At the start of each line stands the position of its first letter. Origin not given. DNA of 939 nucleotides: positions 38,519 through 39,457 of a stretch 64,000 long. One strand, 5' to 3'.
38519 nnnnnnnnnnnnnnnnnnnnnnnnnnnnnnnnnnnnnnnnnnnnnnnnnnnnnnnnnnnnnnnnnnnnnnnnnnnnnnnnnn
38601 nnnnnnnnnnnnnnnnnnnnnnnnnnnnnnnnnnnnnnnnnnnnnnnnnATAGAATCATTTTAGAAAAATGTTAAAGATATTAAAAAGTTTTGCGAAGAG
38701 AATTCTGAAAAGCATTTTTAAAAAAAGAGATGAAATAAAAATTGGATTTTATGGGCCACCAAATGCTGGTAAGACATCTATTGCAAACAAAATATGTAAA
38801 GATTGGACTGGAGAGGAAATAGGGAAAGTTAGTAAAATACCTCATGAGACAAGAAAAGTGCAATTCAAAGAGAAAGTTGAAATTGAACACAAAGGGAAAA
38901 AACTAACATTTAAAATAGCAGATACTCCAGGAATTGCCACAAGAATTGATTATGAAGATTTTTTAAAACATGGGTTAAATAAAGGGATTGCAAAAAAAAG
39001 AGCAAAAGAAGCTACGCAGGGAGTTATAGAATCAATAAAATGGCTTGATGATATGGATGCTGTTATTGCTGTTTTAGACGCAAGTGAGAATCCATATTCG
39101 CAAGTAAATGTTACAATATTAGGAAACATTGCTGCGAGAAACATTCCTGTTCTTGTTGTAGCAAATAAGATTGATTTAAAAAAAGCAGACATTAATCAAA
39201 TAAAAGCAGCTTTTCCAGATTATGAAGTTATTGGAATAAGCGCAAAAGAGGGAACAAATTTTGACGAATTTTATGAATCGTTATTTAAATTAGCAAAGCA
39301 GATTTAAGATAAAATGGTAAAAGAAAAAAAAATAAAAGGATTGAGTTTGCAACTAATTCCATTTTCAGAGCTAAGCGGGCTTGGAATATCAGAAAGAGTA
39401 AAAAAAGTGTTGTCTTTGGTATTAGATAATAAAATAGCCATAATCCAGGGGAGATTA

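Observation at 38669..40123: Conserved archaeal dark-matter triad of small GTPase, DUF2073 and Zn-ribbon protein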

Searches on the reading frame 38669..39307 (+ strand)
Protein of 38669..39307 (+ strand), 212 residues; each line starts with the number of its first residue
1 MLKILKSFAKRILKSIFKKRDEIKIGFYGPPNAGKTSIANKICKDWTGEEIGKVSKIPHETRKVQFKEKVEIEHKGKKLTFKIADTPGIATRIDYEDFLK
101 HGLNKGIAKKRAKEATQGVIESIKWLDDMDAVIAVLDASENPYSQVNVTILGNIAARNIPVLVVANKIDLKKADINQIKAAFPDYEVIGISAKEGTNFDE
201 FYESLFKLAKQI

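Call 3: search_protein_families(library=pfam, proteins=[window:38669-39307:+], max_evalue=0.01)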
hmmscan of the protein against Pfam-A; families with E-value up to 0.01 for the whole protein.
window:38669-39307:+ (212 aa): 11 families
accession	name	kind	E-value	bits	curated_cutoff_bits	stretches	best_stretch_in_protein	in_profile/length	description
PF01926.29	MMR_HSR1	-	4.8e-16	59.3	21.9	1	24-167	1-113/113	50S ribosome-binding GTPase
PF00009.33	GTP_EFTU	-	5.3e-10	39.6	26.5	1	123-209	87-186/188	Elongation factor Tu GTP binding domain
PF02421.24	FeoB_N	-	3.9e-07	30.2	27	1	24-203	2-154/156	Ferrous iron transport protein B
PF03193.22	RsgA_GTPase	-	3.5e-06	27.4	30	0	129-205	23-104/174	RsgA GTPase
PF00025.27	Arf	-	5.4e-06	26.4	22.3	0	126-174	79-131/174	ADP-ribosylation factor family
PF08477.19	Roc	-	5.6e-06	27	27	1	24-88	1-65/119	Ras of Complex, Roc, domain of DAPkinase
PF16897.10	MMR_HSR1_Xtn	-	1.1e-05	25.8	35.2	1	158-207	55-102/106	C-terminal region of MMR_HSR1 domain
PF00735.24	Septin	-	0.00012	21.9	26.2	1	28-98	10-81/280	Septin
PF00004.35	AAA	-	0.00018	22.4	21.2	1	27-169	3-112/131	ATPase family associated with various cellular activities (AAA)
PF00071.28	Ras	-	0.00044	20.3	21.6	0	152-208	98-159/162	Ras family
PF01057.23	Parvo_NS1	-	0.0081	15.6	20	0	24-44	115-135/271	Parvovirus non-structural protein NS1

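Call 4: search_protein_families(library=ncbifam, proteins=[window:38669-39307:+], max_evalue=0.01)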
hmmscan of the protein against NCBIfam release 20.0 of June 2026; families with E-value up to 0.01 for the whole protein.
window:38669-39307:+ (212 aa): 23 families
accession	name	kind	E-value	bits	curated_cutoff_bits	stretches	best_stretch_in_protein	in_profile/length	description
TIGR00231.1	small_GTP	domain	4.9e-16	58.9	42.5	1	22-204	3-161/164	GTP-binding protein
TIGR03594.1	GTPase_EngA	equivalog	3e-15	56.2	306.7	1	18-211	170-348/432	ribosome biogenesis GTPase Der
NF000908.1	PRK00089.1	equivalog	3.2e-13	49.6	237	1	27-209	8-167/291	GTPase Era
TIGR03918.1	GTP_HydF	equivalog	3.4e-13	49.2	325.55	1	21-210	6-168/392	[FeFe] hydrogenase H-cluster maturation GTPase HydF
TIGR00450.1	mnmE_trmE_thdF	equivalog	1.8e-10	40.5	252.6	1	10-203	194-361/446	tRNA uridine-5-carboxymethylaminomethyl(34) synthesis GTPase MnmE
NF003661.0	PRK05291.1-3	equivalog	3.9e-09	36.4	380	1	20-209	214-370/448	tRNA uridine-5-carboxymethylaminomethyl(34) synthesis GTPase MnmE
TIGR03596.1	GTPase_YlqF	equivalog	4.7e-09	36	208.2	2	126-211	19-104/276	ribosome biogenesis GTPase YlqF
TIGR03598.1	GTPase_YsxC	equivalog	5.1e-09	36.1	124.45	1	18-202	14-182/186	ribosome biogenesis GTP-binding protein YihA/YsxC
TIGR03156.1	GTP_HflX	equivalog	1.3e-08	34.2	216.75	1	128-205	268-347/351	GTPase HflX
TIGR00436.1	era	equivalog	4.7e-08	32.7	116.25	1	24-202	2-156/270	GTPase Era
TIGR03597.1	GTPase_YqeH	equivalog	1.7e-06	27.5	297.4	1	9-113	142-239/361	ribosome biogenesis GTPase YqeH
NF008955.0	PRK12297.1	equivalog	6.3e-05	22.1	406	1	159-211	276-330/429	GTPase ObgE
NF002828.0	PRK03003.1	equivalog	0.00026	19.7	631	0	22-94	213-276/477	ribosome biogenesis GTPase Der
TIGR01394.1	TypA_BipA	equivalog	0.00036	18.9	757.3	1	126-184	85-142/594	translational GTPase TypA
NF007071.0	PRK09518.1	equivalog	0.001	17.7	953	1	28-176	277-397/706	bifunctional cytidylate kinase/GTPase Der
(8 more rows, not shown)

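Call 11: find_homologous_proteins(query=window:38669-39307:+, max_evalue=0.00001)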
Query window:38669-39307:+ (212 aa): 7995 proteins with E <= 0.00001 among 8000 candidates; the best 120 are listed.
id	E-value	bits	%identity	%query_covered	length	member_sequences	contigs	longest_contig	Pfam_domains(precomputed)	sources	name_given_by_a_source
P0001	2.0e-132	457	100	100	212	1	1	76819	PF01926.30,PF00025.28,PF08477.20,PF02421.25,PF00009.34,PF03193.23,PF16897.11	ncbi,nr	ncbi:MAG: Era-like GTP-binding protein [Candidatus Pacearchaeota archaeon]|nr:Era-like GTP-binding p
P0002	8.8e-123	426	92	100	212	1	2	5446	PF01926.30,PF00025.28,PF08477.20,PF02421.25,PF00009.34,PF03193.23,PF16897.11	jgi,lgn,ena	-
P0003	3.0e-121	421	89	100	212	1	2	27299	PF01926.30,PF00025.28,PF08477.20,PF02421.25,PF00009.34,PF03193.23,PF16897.11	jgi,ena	-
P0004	7.9e-115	400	84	100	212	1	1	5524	PF01926.30,PF00025.28,PF08477.20,PF02421.25,PF00009.34,PF03193.23,PF16897.11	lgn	-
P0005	4.2e-111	387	79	100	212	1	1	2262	PF01926.30,PF02421.25,PF00009.34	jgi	jgi:hypothetical protein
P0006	8.4e-111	387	79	100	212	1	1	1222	PF01926.30,PF08477.20,PF02421.25,PF00009.34,PF03193.23,PF16897.11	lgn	-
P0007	8.6e-111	386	80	100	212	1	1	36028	PF01926.30,PF00025.28,PF02421.25,PF00009.34,PF03193.23,PF16897.11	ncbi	-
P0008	2.3e-109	382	79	100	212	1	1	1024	PF01926.30,PF00025.28,PF08477.20,PF02421.25,PF00009.34,PF03193.23,PF16897.11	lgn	-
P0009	2.7e-109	382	78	100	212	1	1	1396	PF01926.30,PF08477.20,PF02421.25,PF00009.34,PF03193.23,PF16897.11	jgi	jgi:small GTP-binding protein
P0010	2.8e-109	382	78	100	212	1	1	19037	PF01926.30,PF08477.20,PF02421.25,PF00009.34,PF03193.23,PF16897.11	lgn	-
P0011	4.7e-109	381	77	100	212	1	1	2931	PF01926.30,PF08477.20,PF02421.25,PF00009.34,PF03193.23,PF16897.11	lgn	-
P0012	5.3e-109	381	80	100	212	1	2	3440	PF01926.30,PF00025.28,PF08477.20,PF02421.25,PF00009.34,PF03193.23,PF16897.11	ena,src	-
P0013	5.9e-109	380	78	100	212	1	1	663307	PF01926.30,PF08477.20,PF02421.25,PF00009.34,PF03193.23,PF16897.11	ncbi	-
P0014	6.4e-109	380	77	100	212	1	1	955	PF01926.30,PF00009.34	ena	-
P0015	7.0e-109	380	77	100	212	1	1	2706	PF00735.25,PF01926.30,PF02421.25,PF00009.34,PF16897.11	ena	-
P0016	7.7e-109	380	77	100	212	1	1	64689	PF01926.30,PF08477.20,PF02421.25,PF00009.34,PF03193.23,PF16897.11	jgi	jgi:GTPase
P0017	9.1e-109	380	77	100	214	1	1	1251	PF01926.30,PF02421.25,PF00009.34,PF03193.23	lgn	-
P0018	9.2e-109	380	80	100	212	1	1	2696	PF01926.30,PF00025.28,PF08477.20,PF02421.25,PF00009.34,PF03193.23,PF16897.11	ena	-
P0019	9.2e-109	380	76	100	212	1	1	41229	PF01926.30,PF08477.20,PF02421.25,PF00009.34,PF03193.23,PF16897.11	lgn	-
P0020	1.1e-108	380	78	100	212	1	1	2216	PF01926.30,PF09439.17,PF08477.20,PF02421.25,PF00009.34,PF00004.36,PF03193.23,PF16897.11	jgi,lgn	jgi:small GTP-binding protein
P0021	1.1e-108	380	79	100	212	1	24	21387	PF01926.30,PF02421.25,PF00009.34,PF03193.23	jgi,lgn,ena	-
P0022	1.2e-108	379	79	100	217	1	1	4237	PF01926.30,PF02421.25,PF00009.34,PF03193.23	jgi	-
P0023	1.3e-108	379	79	100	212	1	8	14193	PF01926.30,PF00025.28,PF08477.20,PF02421.25,PF00009.34,PF03193.23,PF16897.11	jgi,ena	-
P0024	1.3e-108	379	77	100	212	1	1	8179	PF01926.30,PF02421.25,PF00009.34,PF03193.23,PF16897.11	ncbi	-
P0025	1.4e-108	379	79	100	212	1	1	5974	PF01926.30,PF08477.20,PF02421.25,PF00009.34,PF03193.23,PF16897.11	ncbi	-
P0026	1.5e-108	379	78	100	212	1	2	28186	PF01926.30,PF08477.20,PF02421.25,PF00009.34,PF03193.23,PF16897.11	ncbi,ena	-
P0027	1.5e-108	379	78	100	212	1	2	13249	PF01926.30,PF08477.20,PF02421.25,PF00009.34,PF03193.23,PF16897.11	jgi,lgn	jgi:small GTP-binding protein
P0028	1.6e-108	379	78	100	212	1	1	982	PF01926.30,PF02421.25,PF00009.34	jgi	jgi:hypothetical protein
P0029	1.7e-108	379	76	100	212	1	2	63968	PF01926.30,PF08477.20,PF02421.25,PF00009.34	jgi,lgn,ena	-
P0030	1.7e-108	379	77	100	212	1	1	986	PF01926.30,PF00025.28,PF08477.20,PF02421.25,PF00009.34,PF03193.23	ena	-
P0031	1.7e-108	379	79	100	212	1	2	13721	PF01926.30,PF02421.25,PF00009.34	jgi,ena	jgi:hypothetical protein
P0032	1.8e-108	379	78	100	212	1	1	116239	PF01926.30,PF02421.25,PF00009.34,PF03193.23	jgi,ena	-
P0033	1.9e-108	379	76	100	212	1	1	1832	PF01926.30,PF08477.20,PF02421.25,PF00009.34,PF03193.23,PF16897.11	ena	-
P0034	2.0e-108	379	77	100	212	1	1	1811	PF01926.30,PF02421.25,PF00009.34,PF03193.23,PF16897.11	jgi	-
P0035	2.1e-108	379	78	100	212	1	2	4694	PF01926.30,PF00025.28,PF08477.20,PF02421.25,PF00009.34,PF03193.23,PF16897.11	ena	-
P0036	2.1e-108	379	77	100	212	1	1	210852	PF01926.30,PF08477.20,PF02421.25,PF00009.34,PF03193.23,PF16897.11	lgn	-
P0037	2.3e-108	379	77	100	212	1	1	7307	PF01926.30,PF00025.28,PF02421.25,PF00009.34,PF03193.23,PF16897.11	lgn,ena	-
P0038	2.3e-108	379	76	100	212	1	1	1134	PF01926.30,PF02421.25,PF00009.34,PF03193.23,PF16897.11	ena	-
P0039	2.4e-108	378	79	100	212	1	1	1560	PF01926.30,PF08477.20,PF02421.25,PF00009.34,PF03193.23,PF16897.11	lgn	-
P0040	2.5e-108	378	78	100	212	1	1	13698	PF01926.30,PF00025.28,PF08477.20,PF02421.25,PF00009.34,PF03193.23,PF16897.11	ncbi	-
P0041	2.6e-108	378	79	100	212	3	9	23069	PF01926.30,PF02421.25,PF00009.34,PF03193.23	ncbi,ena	-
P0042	2.7e-108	378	77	100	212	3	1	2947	PF00735.25,PF01926.30,PF02421.25,PF00009.34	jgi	-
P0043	2.9e-108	378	77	100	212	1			PF01926.30,PF02421.25,PF00009.34,PF03193.23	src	-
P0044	2.9e-108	378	77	100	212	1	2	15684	PF01926.30,PF08477.20,PF02421.25,PF00009.34,PF03193.23,PF16897.11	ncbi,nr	ncbi:MAG TPA: Era-like GTP-binding protein [Candidatus Nanoarchaeia archaeon]|nr:Era-like GTP-bindin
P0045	3.1e-108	378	78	100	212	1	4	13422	PF01926.30,PF08477.20,PF02421.25,PF00009.34,PF03193.23,PF16897.11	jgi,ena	-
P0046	3.4e-108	378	78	100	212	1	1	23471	PF01926.30,PF08477.20,PF02421.25,PF00009.34,PF03193.23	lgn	-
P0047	3.5e-108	378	76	100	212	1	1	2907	PF01926.30,PF02421.25,PF00009.34,PF03193.23,PF16897.11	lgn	-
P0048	4.0e-108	378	77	100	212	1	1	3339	PF01926.30,PF00025.28,PF02421.25,PF00009.34,PF03193.23,PF16897.11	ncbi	-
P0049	4.4e-108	378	76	100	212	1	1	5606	PF01926.30,PF08477.20,PF02421.25,PF00009.34,PF16897.11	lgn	-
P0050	5.1e-108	377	78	100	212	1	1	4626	PF01926.30,PF02421.25,PF00009.34,PF03193.23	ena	-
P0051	5.3e-108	377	78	100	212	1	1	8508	PF01926.30,PF08477.20,PF02421.25,PF00009.34,PF03193.23,PF16897.11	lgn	-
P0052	5.6e-108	377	76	100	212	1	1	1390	PF01926.30,PF08477.20,PF02421.25,PF00009.34,PF03193.23,PF16897.11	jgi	jgi:small GTP-binding protein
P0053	6.7e-108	377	78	100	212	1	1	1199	PF01926.30,PF08477.20,PF02421.25,PF00009.34,PF03193.23,PF16897.11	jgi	jgi:small GTP-binding protein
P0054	6.7e-108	377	75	100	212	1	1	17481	PF01926.30,PF08477.20,PF02421.25,PF00009.34,PF03193.23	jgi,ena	jgi:hypothetical protein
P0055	7.0e-108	377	77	100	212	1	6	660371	PF01926.30,PF08477.20,PF02421.25,PF00009.34,PF03193.23,PF16897.11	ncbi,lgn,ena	-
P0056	8.2e-108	377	76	100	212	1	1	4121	PF01926.30,PF00025.28,PF08477.20,PF02421.25,PF00009.34,PF03193.23,PF00071.29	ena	-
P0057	8.4e-108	377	78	100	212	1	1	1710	PF01926.30,PF08477.20,PF02421.25,PF00009.34,PF03193.23,PF16897.11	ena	-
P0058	9.2e-108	377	76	100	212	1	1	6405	PF01926.30,PF02421.25,PF00009.34,PF00004.36,PF03193.23,PF16897.11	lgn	-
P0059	9.5e-108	377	76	100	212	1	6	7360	PF01926.30,PF08477.20,PF02421.25,PF00009.34,PF03193.23,PF16897.11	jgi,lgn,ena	-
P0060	1.0e-107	376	76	100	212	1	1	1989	PF01926.30,PF08477.20,PF02421.25,PF00009.34,PF03193.23,PF16897.11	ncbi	-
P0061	1.1e-107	376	75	100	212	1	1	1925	PF01926.30,PF02421.25,PF00009.34,PF03193.23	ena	-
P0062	1.1e-107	376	77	100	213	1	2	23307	PF01926.30,PF02421.25,PF00009.34,PF03193.23,PF16897.11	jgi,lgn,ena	-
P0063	1.1e-107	376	77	100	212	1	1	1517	PF01926.30,PF02421.25,PF00009.34,PF03193.23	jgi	jgi:hypothetical protein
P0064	1.2e-107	376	77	100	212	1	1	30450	PF01926.30,PF02421.25,PF00009.34,PF03193.23,PF16897.11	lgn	-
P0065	1.2e-107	376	77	100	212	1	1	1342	PF01926.30,PF08477.20,PF02421.25,PF00009.34,PF03193.23,PF16897.11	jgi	jgi:GTP-binding protein Era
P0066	1.2e-107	376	78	100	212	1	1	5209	PF01926.30,PF02421.25,PF00009.34,PF03193.23,PF16897.11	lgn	-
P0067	1.3e-107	376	76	100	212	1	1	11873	PF01926.30,PF02421.25,PF00009.34,PF03193.23,PF16897.11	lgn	-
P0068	1.3e-107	376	77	100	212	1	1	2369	PF01926.30,PF08477.20,PF02421.25,PF00009.34,PF16897.11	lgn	-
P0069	1.4e-107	376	76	100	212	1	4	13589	PF01926.30,PF02421.25,PF00009.34,PF16897.11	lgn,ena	-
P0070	1.7e-107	376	79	100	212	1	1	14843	PF01926.30,PF08477.20,PF02421.25,PF00009.34,PF03193.23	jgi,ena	-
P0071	1.8e-107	376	75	100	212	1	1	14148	PF01926.30,PF00025.28,PF08477.20,PF02421.25,PF00009.34,PF03193.23,PF00071.29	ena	-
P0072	1.9e-107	376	77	100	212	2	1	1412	PF01926.30,PF08477.20,PF02421.25,PF00009.34,PF03193.23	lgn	-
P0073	1.9e-107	376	78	100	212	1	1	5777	PF01926.30,PF00025.28,PF08477.20,PF02421.25,PF00009.34,PF03193.23,PF16897.11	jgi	jgi:GTPase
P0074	2.0e-107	375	77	100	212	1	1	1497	PF01926.30,PF08477.20,PF02421.25,PF00009.34,PF03193.23,PF16897.11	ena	-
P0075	2.1e-107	375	77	100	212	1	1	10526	PF01926.30,PF08477.20,PF02421.25,PF00009.34,PF03193.23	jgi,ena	-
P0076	2.2e-107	375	76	100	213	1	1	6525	PF01926.30,PF08477.20,PF02421.25,PF00009.34,PF03193.23,PF16897.11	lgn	-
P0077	2.3e-107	375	76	100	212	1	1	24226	PF01926.30,PF00025.28,PF02421.25,PF00009.34,PF03193.23,PF16897.11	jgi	jgi:GTPase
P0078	2.3e-107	375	76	100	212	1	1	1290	PF01926.30,PF02421.25,PF00009.34,PF16897.11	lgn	-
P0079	2.4e-107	375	78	100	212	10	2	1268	PF01926.30,PF08477.20,PF02421.25,PF00009.34,PF03193.23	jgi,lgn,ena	-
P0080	2.5e-107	375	78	100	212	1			PF01926.30,PF08477.20,PF02421.25,PF00009.34,PF03193.23,PF16897.11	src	-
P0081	2.7e-107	375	77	100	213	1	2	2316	PF00735.25,PF01926.30,PF00025.28,PF02421.25,PF00009.34,PF03193.23,PF16897.11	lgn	-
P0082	2.7e-107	375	76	100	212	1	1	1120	PF01926.30,PF00025.28,PF08477.20,PF02421.25,PF00009.34,PF03193.23,PF16897.11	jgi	jgi:GTPase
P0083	2.8e-107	375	77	100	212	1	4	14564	PF01926.30,PF08477.20,PF02421.25,PF00009.34,PF03193.23,PF16897.11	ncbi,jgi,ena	-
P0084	2.9e-107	375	76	100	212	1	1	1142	PF01926.30,PF08477.20,PF02421.25,PF00009.34,PF00004.36,PF03193.23,PF16897.11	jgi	jgi:GTPase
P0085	3.0e-107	375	78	100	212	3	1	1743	PF01926.30,PF02421.25,PF00009.34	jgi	-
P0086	3.0e-107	375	75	100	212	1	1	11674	PF01926.30,PF02421.25,PF00009.34,PF16897.11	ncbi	-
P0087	3.0e-107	375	77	100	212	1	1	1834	PF01926.30,PF08477.20,PF02421.25,PF00009.34,PF03193.23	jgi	jgi:GTPase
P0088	3.1e-107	375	76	100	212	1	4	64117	PF01926.30,PF00025.28,PF08477.20,PF02421.25,PF00009.34,PF03193.23,PF16897.11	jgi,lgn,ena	jgi:small GTP-binding protein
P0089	3.2e-107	375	77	100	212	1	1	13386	PF01926.30,PF02421.25,PF00009.34,PF03193.23,PF16897.11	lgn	-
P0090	3.2e-107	375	76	100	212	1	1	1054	PF01926.30,PF00025.28,PF02421.25,PF00009.34,PF03193.23,PF16897.11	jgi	-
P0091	3.2e-107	375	76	100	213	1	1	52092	PF01926.30,PF08477.20,PF02421.25,PF00009.34,PF03193.23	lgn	-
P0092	3.6e-107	375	75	100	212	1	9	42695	PF01926.30,PF00025.28,PF08477.20,PF02421.25,PF00009.34,PF03193.23,PF00071.29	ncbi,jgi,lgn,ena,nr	ncbi:50S ribosome-binding GTPase [Candidatus Pacearchaeota archaeon]|nr:50S ribosome-binding GTPase 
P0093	3.8e-107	375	76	100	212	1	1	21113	PF01926.30,PF08477.20,PF02421.25,PF00009.34,PF03193.23,PF00071.29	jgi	jgi:GTP-binding protein Era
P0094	3.9e-107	375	76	100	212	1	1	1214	PF01926.30,PF02421.25,PF00009.34,PF03193.23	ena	-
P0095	4.1e-107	374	77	100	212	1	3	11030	PF01926.30,PF02421.25,PF00009.34,PF03193.23,PF16897.11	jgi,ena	-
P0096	4.4e-107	374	75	100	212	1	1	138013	PF01926.30,PF00025.28,PF08477.20,PF02421.25,PF00009.34,PF00004.36,PF03193.23,PF16897.11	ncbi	-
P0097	4.4e-107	374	75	100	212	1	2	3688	PF00735.25,PF01926.30,PF02421.25,PF00009.34,PF00004.36,PF03193.23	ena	-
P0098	4.4e-107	374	76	100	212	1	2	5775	PF01926.30,PF02421.25,PF00009.34,PF03193.23,PF16897.11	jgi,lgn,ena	jgi:hypothetical protein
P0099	4.4e-107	374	77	100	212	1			PF01926.30,PF02421.25,PF00009.34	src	-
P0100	4.5e-107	374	77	100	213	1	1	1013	PF01926.30,PF02421.25,PF00009.34,PF03193.23,PF16897.11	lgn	-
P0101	4.6e-107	374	77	100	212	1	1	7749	PF01926.30,PF02421.25,PF00009.34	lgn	-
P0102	4.7e-107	374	76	100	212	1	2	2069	PF01926.30,PF00025.28,PF02421.25,PF00009.34,PF03193.23,PF16897.11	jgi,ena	jgi:GTP-binding protein Era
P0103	4.8e-107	374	75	100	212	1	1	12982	PF01926.30,PF08477.20,PF02421.25,PF00009.34,PF03193.23,PF00071.29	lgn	-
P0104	4.9e-107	374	75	100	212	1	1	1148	PF01926.30,PF00025.28,PF02421.25,PF00009.34,PF03193.23,PF16897.11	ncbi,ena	-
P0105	5.1e-107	374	75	100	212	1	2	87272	PF01926.30,PF09439.17,PF02421.25,PF00009.34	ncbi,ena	-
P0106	5.4e-107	374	75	100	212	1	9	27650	PF01926.30,PF00025.28,PF02421.25,PF00009.34,PF03193.23,PF16897.11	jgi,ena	jgi:small GTP-binding protein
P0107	5.5e-107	374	76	100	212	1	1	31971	PF00735.25,PF01926.30,PF08477.20,PF02421.25,PF00009.34,PF03193.23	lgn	-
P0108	5.6e-107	374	77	100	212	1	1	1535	PF01926.30,PF02421.25,PF00009.34,PF03193.23,PF16897.11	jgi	jgi:GTPase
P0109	6.0e-107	374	76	100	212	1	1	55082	PF01926.30,PF00025.28,PF02421.25,PF00009.34,PF03193.23,PF16897.11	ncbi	-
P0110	6.5e-107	374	77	100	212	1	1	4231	PF01926.30,PF08477.20,PF02421.25,PF00009.34,PF03193.23,PF16897.11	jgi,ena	-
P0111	7.2e-107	374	77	100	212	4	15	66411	PF01926.30,PF02421.25,PF00009.34,PF03193.23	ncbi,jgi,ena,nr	ncbi:50S ribosome-binding GTPase [Candidatus Pacearchaeota archaeon]|nr:50S ribosome-binding GTPase 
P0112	7.6e-107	374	77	100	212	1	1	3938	PF01926.30,PF08477.20,PF02421.25,PF00009.34,PF03193.23,PF16897.11,PF00071.29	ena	-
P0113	7.7e-107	374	75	100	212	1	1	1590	PF01926.30,PF08477.20,PF02421.25,PF00009.34,PF16897.11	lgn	-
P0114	8.0e-107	374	75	100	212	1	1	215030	PF01926.30,PF08477.20,PF02421.25,PF00009.34,PF03193.23,PF16897.11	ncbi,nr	ncbi:MAG: Era-like GTP-binding protein [Nanoarchaeota archaeon]|nr:Era-like GTP-binding protein [Nan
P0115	8.0e-107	374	78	100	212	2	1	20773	PF01926.30,PF00025.28,PF08477.20,PF02421.25,PF00009.34,PF03193.23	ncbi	-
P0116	8.3e-107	373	75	100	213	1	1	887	PF00735.25,PF01926.30,PF02421.25,PF00009.34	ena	-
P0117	9.4e-107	373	78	100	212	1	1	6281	PF01926.30,PF02421.25,PF00009.34,PF03193.23,PF16897.11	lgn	-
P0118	9.4e-107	373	77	100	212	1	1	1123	PF01926.30,PF08477.20,PF02421.25,PF00009.34,PF03193.23,PF16897.11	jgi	-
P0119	9.5e-107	373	77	100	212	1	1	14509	PF01926.30,PF08477.20,PF02421.25,PF00009.34,PF03193.23,PF16897.11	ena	-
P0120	9.5e-107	373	75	100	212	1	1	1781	PF01926.30,PF02421.25,PF00009.34,PF03193.23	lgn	-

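Call 16: search_solved_structures(query=window:38669-39307:+, max_evalue=0.001)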
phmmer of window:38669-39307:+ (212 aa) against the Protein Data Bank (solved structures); distinct sequences matched with E-value up to 0.001: 7.
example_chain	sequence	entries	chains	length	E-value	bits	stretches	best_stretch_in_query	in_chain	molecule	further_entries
7am2_BU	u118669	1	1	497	1.5e-06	31.4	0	23-170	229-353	GTPase Der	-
7aoi_XL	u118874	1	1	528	1.1e-05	28.6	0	23-170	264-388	GTP-binding protein, putative,mt-EngA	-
6yxx_EA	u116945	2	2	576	1.6e-05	28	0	23-170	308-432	mt-EngA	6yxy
3j8g_X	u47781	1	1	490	4.2e-05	26.7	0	23-180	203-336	GTPase Der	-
7c1o_A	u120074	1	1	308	0.00032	23.8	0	106-208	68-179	GTPase Era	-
3r9w_A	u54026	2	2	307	0.00093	22.3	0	118-208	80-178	GTPase Era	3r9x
3iev_A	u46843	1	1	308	0.00093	22.3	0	118-208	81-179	GTP-binding protein era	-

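Call 64: search_solved_structures(query=A7, max_evalue=0.01)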
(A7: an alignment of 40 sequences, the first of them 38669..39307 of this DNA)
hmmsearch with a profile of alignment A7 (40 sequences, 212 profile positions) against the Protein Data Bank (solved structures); distinct sequences matched with E-value up to 0.01: 51.
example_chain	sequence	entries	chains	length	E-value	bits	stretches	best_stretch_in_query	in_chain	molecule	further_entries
7am2_BU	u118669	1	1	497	1.3e-10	44.5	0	22-206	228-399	GTPase Der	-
3j8g_X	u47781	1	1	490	2.1e-09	40.6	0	118-204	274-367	GTPase Der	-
1xzp_A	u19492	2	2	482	2.8e-08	36.9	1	118-211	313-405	Probable tRNA modification GTPase trmE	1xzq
7aoi_XL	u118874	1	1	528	3.4e-08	36.6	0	130-170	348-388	GTP-binding protein, putative,mt-EngA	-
6yxx_EA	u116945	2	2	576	5.2e-08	36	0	130-170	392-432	mt-EngA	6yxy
2hjg_A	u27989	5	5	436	2.9e-06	30.3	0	19-125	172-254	GTP-binding protein engA | GTPase Der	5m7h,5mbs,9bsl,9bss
4dcs_A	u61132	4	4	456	3.9e-06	29.9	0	19-125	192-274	GTP-BINDING PROTEIN ENGA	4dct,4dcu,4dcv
8oul_A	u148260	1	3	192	6.7e-06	29.1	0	7-49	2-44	Arf GTPase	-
9jkp_B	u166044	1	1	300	9.3e-06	28.7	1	125-205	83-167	GTPase Era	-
9bs0_W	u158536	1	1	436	1.5e-05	28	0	19-92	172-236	GTPase Der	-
9d2f_A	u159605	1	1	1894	1.7e-05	27.8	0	22-46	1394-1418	Adenylate kinase 9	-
1mky_A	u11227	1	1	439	2.1e-05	27.5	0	19-172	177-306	Probable GTP-binding protein engA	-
9fqr_Xf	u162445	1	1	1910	2.3e-05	27.4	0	18-47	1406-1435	Cilia- and flagella-associated protein 276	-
7c1o_A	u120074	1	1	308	2.6e-05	27.2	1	122-207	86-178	GTPase Era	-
5dn8_A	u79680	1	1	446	3.8e-05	26.7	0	14-111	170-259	GTPase Der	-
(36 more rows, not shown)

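Call 69: search_dna_similar(query=window:38669-39307:+, collection=plasmids, mode=protein, max_evalue=1e-8, max_rows=15)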
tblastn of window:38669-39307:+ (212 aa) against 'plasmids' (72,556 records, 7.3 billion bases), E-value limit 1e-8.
No match.

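Call 74: search_protein_families(library=padloc, proteins=[window:38669-39307:+], max_evalue=0.01)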
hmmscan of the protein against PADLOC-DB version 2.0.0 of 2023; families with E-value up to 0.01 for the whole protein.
window:38669-39307:+ (212 aa): 2 families
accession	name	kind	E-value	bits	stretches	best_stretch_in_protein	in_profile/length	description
PDLC03839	LeoA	-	6.6e-06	23.5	1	17-115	52-133/559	-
PDLC03841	LeoBC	-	0.0017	15.5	1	4-95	55-135/601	-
